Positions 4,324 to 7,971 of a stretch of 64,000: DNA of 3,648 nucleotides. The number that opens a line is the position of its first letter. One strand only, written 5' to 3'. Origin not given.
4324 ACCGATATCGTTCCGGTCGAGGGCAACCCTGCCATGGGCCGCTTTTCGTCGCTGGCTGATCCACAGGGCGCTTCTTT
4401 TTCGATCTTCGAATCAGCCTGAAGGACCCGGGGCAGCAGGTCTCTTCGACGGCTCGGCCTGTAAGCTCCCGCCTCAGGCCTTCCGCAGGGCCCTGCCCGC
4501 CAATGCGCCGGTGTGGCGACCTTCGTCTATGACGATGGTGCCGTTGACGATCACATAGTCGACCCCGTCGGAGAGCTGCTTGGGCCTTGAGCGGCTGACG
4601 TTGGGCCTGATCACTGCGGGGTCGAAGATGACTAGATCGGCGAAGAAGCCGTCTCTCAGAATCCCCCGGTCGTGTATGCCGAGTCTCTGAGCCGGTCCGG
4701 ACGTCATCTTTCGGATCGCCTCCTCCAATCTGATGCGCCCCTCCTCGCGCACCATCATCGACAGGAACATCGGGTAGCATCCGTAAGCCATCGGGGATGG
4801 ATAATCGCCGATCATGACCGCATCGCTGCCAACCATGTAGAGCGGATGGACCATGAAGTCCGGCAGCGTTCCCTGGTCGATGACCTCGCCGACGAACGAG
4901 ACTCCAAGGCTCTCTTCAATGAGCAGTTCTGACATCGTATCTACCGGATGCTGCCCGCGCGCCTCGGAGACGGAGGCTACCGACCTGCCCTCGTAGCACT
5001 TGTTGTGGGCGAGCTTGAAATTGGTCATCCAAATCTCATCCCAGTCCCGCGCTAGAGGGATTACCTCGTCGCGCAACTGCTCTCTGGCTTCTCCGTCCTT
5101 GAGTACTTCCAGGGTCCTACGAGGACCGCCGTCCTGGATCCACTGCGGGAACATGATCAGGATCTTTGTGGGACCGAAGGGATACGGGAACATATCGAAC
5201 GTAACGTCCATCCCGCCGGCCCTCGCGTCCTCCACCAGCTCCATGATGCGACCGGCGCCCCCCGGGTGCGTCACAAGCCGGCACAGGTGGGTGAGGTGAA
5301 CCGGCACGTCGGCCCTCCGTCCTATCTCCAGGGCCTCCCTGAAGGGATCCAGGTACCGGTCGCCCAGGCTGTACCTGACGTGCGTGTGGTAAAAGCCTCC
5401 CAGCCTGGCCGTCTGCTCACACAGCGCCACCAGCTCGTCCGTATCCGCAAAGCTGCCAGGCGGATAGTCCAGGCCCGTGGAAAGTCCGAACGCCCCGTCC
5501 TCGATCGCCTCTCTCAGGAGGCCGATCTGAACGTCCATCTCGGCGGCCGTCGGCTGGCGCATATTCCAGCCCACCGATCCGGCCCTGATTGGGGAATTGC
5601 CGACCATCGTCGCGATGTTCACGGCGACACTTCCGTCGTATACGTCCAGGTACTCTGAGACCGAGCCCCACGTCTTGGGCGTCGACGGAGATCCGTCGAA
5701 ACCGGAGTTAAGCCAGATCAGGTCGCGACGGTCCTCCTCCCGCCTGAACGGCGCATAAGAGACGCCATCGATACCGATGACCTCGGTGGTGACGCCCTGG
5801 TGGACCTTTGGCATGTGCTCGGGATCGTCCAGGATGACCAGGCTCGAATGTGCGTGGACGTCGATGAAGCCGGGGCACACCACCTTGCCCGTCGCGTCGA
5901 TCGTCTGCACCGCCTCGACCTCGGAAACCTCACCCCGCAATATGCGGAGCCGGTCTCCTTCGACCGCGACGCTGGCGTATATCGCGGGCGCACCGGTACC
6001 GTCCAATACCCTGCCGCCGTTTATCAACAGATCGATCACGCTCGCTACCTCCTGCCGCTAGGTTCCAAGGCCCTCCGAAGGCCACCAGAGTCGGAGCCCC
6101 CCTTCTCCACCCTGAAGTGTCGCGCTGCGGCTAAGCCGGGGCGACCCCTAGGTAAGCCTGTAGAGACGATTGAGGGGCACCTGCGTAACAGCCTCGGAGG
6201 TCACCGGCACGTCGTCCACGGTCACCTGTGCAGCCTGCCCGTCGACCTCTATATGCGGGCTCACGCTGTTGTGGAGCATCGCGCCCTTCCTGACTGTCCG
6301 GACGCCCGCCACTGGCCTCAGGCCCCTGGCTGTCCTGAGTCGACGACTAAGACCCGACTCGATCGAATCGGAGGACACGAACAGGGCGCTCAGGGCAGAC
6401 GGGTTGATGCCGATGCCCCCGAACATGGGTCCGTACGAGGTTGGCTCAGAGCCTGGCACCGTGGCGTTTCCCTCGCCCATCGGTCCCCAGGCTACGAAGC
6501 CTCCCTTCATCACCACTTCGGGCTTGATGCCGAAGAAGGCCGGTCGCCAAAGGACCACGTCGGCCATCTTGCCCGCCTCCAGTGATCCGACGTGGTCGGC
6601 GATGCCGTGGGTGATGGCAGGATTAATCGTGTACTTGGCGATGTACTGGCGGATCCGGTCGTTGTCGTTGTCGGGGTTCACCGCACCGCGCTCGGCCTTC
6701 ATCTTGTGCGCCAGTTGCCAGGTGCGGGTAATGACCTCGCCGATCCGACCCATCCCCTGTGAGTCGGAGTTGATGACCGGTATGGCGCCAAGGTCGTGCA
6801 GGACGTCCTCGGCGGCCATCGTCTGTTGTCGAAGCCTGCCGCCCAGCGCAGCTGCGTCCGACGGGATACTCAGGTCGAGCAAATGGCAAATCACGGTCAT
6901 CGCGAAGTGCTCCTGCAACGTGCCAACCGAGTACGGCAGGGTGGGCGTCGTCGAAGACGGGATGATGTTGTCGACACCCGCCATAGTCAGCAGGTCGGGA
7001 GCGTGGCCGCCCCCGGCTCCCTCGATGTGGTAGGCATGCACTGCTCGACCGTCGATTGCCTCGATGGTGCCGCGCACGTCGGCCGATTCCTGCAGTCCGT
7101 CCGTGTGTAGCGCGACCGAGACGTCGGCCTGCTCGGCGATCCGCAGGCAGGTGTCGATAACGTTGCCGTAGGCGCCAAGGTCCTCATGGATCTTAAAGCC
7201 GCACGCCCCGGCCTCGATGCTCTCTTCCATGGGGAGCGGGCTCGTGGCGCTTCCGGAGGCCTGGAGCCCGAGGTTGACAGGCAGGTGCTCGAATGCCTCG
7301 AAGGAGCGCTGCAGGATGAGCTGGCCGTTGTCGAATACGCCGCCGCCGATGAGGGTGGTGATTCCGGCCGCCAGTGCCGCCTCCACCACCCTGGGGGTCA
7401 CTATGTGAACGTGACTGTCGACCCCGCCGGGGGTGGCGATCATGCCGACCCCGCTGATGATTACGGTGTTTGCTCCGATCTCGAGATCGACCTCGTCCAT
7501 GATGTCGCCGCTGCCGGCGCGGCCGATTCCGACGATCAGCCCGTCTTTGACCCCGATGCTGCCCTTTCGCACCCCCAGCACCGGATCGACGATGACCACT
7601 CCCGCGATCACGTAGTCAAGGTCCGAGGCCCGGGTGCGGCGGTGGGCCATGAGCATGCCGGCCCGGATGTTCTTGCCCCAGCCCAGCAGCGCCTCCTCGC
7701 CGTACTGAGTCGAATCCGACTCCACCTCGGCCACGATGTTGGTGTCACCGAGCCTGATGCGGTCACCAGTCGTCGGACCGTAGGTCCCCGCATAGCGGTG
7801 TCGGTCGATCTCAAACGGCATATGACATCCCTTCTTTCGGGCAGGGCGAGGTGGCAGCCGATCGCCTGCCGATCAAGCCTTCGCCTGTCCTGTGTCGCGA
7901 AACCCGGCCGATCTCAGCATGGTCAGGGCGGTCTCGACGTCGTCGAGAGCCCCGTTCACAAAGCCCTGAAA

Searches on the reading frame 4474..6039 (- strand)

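Call 49: search_protein_families(library=pfam, proteins=[window:4474-6039:-], max_evalue=0.00001)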
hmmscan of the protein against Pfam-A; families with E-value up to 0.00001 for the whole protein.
window:4474-6039:- (521 aa): 2 families
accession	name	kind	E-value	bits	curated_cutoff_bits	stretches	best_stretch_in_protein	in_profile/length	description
PF07969.17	Amidohydro_3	-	1.6e-28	100.9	29.7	2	429-504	400-472/472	Amidohydrolase family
PF01979.26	Amidohydro_1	-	2.1e-12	47.4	25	1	402-503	246-345/345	Amidohydrolase family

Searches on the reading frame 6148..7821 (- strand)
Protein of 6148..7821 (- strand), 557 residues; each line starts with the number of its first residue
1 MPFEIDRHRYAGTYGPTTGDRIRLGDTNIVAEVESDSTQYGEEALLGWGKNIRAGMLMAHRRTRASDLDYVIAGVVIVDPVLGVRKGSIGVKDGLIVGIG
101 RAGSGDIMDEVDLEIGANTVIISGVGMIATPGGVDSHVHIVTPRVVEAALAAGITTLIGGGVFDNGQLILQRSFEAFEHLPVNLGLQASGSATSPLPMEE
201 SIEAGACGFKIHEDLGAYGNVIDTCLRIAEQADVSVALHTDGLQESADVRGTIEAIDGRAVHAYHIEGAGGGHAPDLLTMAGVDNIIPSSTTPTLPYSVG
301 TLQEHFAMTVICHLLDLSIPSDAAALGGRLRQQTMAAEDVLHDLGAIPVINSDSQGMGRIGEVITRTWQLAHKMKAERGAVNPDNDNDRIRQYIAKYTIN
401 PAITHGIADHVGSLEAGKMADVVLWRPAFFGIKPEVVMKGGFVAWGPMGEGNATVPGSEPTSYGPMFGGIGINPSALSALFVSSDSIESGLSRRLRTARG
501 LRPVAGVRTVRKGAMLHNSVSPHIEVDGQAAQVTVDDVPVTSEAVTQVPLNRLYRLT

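Call 49: search_protein_families(library=pfam, proteins=[window:6148-7821:-], max_evalue=0.00001)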
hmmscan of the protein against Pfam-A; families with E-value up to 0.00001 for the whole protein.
window:6148-7821:- (557 aa): 3 families
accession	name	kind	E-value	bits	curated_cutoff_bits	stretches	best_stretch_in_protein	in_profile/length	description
PF01979.26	Amidohydro_1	-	1.1e-48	166.7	25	1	128-443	1-340/345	Amidohydrolase family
PF00449.26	Urease_alpha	-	8.3e-38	129.9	23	1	4-122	2-121/121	Urease alpha-subunit, N-terminal domain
PF07969.17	Amidohydro_3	-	1.7e-08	34.9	29.7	0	389-435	408-454/472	Amidohydrolase family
